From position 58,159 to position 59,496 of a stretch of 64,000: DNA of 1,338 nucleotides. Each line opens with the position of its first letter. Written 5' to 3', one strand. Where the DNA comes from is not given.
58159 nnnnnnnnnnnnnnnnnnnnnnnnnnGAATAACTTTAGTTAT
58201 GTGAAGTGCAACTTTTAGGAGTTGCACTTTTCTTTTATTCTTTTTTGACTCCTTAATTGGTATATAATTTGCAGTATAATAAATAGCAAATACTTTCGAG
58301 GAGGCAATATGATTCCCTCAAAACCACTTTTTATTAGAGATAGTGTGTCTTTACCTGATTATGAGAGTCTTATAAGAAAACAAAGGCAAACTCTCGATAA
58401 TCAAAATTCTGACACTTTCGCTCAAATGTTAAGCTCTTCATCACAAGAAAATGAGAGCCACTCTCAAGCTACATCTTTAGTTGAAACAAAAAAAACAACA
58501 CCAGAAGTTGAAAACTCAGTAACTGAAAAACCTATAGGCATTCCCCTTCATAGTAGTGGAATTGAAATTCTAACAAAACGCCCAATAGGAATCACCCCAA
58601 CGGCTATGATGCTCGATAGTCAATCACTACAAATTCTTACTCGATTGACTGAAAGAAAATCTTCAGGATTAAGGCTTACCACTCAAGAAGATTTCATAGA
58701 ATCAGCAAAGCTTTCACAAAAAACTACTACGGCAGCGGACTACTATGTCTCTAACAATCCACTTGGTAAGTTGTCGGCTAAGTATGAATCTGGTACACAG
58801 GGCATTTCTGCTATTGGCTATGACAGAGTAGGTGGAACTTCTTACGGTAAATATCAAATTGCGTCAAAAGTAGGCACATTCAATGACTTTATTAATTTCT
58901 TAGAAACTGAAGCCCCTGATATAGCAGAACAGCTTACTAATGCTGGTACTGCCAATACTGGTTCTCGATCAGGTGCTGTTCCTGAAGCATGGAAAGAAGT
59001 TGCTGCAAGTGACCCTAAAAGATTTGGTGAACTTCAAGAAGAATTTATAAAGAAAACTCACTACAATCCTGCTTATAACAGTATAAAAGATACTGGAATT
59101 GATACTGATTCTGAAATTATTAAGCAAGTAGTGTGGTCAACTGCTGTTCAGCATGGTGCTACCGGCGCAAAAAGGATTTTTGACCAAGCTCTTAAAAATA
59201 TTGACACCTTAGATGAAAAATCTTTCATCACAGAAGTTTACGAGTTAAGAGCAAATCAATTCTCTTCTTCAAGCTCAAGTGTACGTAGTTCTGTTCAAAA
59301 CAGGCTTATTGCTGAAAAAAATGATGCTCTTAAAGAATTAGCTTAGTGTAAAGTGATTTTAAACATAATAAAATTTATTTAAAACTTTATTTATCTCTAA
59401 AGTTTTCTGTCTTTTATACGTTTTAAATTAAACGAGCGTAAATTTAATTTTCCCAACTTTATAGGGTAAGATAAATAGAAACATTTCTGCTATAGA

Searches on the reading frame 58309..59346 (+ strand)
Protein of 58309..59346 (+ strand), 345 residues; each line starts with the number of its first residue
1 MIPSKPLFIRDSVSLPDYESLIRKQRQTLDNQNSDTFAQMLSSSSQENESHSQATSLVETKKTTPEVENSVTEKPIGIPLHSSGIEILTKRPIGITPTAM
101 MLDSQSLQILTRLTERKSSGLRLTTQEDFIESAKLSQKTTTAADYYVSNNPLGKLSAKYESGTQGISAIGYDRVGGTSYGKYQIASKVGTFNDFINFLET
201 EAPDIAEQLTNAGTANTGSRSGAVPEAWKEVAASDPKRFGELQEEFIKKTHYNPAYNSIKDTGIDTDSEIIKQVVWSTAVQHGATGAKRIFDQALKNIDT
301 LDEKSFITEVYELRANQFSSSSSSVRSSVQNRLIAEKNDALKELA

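Call 30: search_protein_families(library=pfam, proteins=[window:58309-59346:+], max_evalue=0.00001)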
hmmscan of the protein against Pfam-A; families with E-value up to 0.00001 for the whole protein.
window:58309-59346:+ (345 aa): 2 families
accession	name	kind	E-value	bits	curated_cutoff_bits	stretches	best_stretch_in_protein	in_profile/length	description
PF21277.2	T6SS_VgrG3-like_C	-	2.3e-37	129.2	27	1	152-337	1-183/183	Type VI secretion system spike protein VgrG3-like, C-terminal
PF01374.23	Glyco_hydro_46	-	1.6e-06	28.3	27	1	221-341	79-206/210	Glycosyl hydrolase family 46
